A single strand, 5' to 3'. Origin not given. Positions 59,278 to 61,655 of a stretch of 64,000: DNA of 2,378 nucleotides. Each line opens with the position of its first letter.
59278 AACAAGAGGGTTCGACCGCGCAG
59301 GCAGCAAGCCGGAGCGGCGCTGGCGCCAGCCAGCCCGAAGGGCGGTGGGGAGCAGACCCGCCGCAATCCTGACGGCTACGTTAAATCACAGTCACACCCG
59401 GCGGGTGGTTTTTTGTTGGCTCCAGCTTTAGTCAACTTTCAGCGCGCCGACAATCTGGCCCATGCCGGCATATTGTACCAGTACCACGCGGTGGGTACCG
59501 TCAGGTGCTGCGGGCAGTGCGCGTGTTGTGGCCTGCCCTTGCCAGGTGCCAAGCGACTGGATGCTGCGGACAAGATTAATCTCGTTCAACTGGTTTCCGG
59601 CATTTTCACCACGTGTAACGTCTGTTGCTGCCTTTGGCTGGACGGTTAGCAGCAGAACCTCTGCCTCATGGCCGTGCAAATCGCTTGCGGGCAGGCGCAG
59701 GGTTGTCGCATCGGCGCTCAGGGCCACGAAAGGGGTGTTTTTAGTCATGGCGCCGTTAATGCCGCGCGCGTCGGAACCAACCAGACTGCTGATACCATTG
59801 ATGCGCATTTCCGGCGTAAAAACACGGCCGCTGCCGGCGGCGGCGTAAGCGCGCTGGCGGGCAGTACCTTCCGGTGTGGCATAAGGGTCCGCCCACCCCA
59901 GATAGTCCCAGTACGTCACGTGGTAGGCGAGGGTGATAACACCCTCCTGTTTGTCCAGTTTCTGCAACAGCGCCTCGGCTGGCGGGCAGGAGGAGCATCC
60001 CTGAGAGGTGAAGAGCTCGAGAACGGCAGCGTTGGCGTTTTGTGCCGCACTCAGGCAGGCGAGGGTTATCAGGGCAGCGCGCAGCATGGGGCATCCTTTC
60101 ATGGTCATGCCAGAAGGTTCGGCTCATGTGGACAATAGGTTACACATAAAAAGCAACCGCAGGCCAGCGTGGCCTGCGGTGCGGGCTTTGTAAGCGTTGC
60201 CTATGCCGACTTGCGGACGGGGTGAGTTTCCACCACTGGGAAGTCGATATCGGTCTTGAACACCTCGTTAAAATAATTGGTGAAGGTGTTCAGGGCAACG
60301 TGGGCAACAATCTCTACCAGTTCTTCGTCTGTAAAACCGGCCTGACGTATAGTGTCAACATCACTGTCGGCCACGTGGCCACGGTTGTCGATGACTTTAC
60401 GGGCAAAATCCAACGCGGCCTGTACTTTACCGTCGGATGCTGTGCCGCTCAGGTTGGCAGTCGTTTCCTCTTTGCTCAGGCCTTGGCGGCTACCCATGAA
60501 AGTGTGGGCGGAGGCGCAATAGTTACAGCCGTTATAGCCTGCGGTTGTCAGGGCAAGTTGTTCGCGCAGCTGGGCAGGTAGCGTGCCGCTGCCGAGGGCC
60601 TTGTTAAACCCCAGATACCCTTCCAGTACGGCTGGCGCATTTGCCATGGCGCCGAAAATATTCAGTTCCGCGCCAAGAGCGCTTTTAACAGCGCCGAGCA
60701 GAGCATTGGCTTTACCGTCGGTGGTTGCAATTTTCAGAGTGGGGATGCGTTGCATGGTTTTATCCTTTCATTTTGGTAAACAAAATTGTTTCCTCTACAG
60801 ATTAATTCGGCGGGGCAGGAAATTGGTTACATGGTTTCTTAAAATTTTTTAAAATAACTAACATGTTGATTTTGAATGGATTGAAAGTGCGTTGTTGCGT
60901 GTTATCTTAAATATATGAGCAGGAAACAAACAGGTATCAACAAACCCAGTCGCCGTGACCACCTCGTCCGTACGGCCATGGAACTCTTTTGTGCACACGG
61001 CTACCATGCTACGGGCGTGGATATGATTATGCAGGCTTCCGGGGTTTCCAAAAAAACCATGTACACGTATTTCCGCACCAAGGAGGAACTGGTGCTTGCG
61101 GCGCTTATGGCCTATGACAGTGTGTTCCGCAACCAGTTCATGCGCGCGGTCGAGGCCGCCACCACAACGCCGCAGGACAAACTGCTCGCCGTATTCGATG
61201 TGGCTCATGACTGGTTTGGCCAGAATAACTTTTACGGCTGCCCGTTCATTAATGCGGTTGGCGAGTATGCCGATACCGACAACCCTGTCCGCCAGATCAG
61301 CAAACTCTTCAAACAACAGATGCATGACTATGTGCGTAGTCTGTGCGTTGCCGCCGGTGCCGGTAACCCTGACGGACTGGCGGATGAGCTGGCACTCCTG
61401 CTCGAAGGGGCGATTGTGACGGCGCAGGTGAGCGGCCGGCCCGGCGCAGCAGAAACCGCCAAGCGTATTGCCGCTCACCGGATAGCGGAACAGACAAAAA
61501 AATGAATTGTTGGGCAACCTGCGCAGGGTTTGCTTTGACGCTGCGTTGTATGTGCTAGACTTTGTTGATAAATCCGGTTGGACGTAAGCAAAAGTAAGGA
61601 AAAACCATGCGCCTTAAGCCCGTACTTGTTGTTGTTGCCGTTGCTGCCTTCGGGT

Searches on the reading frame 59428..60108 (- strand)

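Call 78: search_protein_families(library=pfam, proteins=[window:59428-60108:-], max_evalue=0.00001)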
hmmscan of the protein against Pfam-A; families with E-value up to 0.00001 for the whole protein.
window:59428-60108:- (226 aa): 1 family
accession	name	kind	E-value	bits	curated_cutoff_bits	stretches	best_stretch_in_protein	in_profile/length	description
PF06764.17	DUF1223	-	1.7e-53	182.1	30.7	1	29-212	1-202/202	Protein of unknown function (DUF1223)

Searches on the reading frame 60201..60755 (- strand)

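Call 78: search_protein_families(library=pfam, proteins=[window:60201-60755:-], max_evalue=0.00001)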
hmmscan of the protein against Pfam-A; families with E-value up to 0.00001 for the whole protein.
window:60201-60755:- (184 aa): 1 family
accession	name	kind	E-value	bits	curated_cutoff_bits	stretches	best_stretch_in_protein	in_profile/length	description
PF02627.25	CMD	-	8.4e-14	51.8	23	1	41-117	1-78/84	Carboxymuconolactone decarboxylase family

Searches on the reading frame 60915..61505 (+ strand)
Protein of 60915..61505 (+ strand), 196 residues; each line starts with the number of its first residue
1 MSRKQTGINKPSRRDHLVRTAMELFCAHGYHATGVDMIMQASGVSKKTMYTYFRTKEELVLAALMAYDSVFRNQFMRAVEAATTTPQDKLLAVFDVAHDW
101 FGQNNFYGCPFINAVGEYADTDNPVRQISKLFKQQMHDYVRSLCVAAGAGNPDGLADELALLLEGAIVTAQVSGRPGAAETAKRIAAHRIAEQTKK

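Call 78: search_protein_families(library=pfam, proteins=[window:60915-61505:+], max_evalue=0.00001)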
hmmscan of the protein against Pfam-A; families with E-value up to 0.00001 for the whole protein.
window:60915-61505:+ (196 aa): 2 families
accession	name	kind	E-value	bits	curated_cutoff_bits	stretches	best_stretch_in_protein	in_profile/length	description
PF00440.29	TetR_N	-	3.7e-15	55.9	24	1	18-63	2-47/47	Bacterial regulatory proteins, tetR family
PF16925.10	TetR_C_13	-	9.4e-09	36.1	27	1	88-184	3-107/109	Tetracyclin repressor-like, C-terminal domain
